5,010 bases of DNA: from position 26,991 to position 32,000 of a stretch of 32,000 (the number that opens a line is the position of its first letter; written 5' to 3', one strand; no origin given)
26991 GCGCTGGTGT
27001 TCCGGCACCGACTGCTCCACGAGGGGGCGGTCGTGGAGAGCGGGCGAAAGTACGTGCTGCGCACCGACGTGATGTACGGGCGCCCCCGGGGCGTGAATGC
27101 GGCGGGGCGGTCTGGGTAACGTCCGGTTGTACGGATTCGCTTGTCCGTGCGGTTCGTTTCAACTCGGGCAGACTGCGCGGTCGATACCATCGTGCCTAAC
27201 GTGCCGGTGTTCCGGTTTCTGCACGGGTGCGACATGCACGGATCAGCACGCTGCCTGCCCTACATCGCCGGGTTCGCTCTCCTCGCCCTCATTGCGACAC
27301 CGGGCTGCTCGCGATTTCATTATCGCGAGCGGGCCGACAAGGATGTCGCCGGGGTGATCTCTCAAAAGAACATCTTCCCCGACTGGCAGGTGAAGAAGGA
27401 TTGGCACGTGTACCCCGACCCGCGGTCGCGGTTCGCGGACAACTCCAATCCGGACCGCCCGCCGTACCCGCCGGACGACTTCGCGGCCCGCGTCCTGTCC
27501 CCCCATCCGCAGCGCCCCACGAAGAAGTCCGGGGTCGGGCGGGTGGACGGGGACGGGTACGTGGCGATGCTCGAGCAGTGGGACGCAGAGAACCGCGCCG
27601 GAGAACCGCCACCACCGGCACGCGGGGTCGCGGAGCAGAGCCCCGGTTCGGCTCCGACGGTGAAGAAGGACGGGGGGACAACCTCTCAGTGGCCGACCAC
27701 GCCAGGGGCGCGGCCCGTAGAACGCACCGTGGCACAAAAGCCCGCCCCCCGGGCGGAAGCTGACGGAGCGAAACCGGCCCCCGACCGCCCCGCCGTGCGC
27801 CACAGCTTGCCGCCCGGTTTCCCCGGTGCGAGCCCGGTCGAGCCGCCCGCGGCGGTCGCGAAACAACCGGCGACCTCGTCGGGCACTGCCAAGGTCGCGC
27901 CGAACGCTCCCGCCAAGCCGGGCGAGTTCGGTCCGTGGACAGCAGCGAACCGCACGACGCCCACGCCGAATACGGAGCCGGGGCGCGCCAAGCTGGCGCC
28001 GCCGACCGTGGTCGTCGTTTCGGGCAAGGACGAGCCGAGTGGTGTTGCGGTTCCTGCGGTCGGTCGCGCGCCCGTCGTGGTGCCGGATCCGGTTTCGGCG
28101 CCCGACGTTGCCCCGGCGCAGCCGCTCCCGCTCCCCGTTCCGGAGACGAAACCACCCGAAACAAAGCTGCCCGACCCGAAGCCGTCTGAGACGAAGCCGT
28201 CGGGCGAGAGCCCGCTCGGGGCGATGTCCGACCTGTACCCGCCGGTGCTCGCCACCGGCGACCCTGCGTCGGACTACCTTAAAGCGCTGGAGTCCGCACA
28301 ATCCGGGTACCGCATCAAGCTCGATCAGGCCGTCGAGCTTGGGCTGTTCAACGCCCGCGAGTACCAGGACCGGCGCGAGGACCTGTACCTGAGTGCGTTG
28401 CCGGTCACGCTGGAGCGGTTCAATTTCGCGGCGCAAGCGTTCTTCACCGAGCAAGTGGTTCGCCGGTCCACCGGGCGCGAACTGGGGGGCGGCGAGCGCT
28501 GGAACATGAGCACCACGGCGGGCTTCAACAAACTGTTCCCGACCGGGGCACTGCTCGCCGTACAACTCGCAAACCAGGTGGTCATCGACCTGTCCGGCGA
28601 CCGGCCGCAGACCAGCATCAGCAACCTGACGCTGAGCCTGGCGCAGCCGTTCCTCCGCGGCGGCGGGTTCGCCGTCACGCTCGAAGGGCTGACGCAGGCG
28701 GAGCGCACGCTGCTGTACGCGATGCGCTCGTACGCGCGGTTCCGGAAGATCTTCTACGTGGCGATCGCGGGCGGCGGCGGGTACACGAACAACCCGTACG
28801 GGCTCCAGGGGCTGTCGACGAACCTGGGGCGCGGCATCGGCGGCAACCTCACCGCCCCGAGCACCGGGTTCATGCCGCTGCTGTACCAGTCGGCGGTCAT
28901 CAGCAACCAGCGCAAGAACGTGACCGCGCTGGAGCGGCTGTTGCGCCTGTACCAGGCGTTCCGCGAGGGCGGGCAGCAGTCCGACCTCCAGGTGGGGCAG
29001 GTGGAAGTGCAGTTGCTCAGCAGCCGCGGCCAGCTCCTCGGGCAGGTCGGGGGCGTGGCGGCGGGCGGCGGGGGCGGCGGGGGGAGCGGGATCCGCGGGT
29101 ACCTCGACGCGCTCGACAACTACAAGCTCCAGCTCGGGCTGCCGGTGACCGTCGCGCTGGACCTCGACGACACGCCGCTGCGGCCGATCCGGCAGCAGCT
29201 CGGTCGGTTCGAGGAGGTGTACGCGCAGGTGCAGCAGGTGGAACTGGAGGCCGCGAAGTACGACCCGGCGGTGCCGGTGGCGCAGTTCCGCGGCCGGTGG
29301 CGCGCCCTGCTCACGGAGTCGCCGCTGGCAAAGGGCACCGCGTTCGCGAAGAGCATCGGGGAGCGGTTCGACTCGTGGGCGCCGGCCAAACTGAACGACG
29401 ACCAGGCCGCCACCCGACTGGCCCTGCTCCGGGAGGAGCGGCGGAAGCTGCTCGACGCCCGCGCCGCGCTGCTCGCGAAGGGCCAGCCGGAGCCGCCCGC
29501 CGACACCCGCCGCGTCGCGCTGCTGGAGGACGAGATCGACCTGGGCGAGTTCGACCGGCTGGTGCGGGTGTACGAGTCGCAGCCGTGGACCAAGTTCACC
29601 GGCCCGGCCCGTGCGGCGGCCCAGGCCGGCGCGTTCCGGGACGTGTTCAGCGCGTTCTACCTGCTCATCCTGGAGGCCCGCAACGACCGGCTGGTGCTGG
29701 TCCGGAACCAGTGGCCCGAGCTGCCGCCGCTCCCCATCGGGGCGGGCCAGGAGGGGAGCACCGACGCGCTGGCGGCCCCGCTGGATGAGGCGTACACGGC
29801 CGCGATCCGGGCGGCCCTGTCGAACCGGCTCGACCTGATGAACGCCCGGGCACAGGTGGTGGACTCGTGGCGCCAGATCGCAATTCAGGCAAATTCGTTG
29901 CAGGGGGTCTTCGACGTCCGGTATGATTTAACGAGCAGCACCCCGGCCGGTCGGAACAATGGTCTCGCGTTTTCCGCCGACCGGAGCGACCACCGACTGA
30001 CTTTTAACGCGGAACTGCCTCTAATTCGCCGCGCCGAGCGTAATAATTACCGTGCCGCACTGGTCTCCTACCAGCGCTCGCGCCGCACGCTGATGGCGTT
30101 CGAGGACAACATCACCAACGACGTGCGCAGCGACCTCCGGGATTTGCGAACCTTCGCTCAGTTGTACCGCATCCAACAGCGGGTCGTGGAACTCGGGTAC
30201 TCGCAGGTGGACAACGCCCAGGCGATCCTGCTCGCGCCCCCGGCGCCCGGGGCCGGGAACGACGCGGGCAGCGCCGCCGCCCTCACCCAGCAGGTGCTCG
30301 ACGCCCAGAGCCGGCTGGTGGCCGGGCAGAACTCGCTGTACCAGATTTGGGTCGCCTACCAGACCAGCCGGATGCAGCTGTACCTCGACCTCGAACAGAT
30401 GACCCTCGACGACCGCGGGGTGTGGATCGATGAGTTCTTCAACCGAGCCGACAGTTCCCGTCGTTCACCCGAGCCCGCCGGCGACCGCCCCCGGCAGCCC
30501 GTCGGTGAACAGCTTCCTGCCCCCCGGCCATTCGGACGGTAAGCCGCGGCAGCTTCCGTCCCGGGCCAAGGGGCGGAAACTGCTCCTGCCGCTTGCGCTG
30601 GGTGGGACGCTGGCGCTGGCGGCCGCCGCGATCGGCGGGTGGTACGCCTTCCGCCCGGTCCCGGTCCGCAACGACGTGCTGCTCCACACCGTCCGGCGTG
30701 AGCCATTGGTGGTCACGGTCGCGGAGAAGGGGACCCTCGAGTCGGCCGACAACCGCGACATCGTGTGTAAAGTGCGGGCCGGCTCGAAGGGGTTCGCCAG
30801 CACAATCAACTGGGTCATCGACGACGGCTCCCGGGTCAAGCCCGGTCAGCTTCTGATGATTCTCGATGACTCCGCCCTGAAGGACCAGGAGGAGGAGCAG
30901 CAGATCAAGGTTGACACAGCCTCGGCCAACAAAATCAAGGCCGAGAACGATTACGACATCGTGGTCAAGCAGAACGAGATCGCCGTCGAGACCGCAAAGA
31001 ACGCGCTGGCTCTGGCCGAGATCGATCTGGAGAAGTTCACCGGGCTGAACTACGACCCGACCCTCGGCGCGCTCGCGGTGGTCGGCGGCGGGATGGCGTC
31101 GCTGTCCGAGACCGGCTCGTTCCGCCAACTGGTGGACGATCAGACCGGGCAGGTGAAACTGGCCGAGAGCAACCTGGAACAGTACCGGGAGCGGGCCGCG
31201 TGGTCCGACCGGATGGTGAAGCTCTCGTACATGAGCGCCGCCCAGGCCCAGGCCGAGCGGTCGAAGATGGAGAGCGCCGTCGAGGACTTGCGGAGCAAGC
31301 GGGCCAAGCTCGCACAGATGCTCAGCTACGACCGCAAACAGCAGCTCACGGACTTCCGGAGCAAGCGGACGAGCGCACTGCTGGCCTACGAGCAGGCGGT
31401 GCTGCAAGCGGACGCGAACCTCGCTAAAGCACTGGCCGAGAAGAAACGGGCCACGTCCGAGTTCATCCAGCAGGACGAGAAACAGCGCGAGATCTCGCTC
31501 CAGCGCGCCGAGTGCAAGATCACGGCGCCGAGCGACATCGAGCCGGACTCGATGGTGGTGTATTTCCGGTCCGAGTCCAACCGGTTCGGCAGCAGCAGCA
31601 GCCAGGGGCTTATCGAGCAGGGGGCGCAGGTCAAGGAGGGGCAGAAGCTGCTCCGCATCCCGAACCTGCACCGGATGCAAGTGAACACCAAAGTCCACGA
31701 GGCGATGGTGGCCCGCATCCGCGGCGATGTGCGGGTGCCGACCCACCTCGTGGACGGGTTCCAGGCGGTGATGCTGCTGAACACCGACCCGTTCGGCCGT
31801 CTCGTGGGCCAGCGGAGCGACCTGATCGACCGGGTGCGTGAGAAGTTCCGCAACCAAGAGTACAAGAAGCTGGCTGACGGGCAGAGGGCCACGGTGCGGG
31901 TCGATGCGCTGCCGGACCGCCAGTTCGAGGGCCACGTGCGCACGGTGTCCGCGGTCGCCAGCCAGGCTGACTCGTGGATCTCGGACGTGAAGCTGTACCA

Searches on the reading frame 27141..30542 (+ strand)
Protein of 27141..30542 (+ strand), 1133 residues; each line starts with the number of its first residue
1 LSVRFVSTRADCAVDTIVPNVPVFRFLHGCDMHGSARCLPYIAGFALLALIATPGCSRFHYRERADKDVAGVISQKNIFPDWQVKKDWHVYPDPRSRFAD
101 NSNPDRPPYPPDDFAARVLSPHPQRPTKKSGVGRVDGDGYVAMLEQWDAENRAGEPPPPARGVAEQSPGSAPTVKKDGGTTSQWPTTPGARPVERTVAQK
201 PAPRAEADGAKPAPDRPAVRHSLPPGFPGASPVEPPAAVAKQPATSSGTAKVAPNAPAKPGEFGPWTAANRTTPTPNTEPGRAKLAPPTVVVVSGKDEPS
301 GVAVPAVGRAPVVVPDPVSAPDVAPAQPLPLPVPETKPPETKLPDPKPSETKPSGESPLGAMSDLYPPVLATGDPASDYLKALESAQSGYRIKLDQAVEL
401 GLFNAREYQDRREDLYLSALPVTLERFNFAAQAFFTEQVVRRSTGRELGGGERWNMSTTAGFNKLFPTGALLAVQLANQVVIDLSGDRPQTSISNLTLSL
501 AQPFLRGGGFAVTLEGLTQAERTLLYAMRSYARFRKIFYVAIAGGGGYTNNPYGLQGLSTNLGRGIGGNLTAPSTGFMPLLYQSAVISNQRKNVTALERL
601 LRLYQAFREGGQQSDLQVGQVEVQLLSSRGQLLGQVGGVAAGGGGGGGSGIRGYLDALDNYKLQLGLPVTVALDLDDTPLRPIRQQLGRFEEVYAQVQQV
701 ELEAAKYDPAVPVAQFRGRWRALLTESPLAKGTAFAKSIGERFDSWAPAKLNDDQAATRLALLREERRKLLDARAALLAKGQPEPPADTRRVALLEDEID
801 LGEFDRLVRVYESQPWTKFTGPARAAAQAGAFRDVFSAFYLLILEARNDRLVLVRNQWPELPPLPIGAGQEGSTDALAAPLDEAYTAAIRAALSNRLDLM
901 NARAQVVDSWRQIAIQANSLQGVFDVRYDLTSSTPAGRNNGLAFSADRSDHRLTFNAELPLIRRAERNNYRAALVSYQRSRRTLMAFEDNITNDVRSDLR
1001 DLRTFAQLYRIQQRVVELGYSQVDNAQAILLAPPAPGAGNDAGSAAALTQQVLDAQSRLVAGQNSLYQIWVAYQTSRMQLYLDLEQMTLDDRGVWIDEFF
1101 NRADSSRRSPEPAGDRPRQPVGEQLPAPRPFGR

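Call 87: search_protein_families(library=pfam, proteins=[window:27141-30542:+], max_evalue=0.001)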
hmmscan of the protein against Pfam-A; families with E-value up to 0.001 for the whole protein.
window:27141-30542:+ (1133 aa): 1 family
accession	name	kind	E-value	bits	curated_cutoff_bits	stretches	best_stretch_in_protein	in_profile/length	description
PF02321.23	OEP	-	1.3e-08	35.4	22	1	887-1030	3-144/187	Outer membrane efflux protein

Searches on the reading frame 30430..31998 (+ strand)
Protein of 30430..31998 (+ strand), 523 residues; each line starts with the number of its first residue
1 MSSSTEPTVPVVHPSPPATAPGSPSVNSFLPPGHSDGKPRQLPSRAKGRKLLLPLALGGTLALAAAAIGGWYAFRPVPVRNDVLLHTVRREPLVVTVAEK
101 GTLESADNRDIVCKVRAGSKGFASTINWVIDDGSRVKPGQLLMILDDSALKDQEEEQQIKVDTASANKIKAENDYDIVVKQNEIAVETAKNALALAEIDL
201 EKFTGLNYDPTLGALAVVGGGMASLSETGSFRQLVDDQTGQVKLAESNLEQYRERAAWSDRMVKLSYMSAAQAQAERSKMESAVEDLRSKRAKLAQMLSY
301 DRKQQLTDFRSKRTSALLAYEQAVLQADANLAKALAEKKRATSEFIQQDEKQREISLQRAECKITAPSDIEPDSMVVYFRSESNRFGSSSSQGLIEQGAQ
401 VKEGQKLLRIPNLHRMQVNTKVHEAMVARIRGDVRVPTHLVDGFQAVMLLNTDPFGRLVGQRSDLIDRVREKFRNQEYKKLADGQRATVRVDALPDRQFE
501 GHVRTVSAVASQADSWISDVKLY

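Call 87: search_protein_families(library=pfam, proteins=[window:30430-31998:+], max_evalue=0.001)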
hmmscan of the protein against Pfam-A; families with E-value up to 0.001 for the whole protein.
window:30430-31998:+ (523 aa): 3 families
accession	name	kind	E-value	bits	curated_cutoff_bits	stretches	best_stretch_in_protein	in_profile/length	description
PF16576.10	HlyD_D23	-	4.7e-07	29.7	30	0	475-510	153-188/214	Barrel-sandwich domain of CusB or HlyD membrane-fusion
PF13533.13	Biotin_lipoyl_2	-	7.9e-06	26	29.8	0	395-410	16-31/32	Biotin-lipoyl like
PF13437.12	HlyD_3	-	4.6e-05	24.6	22.2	0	395-440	15-59/106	HlyD family secretion protein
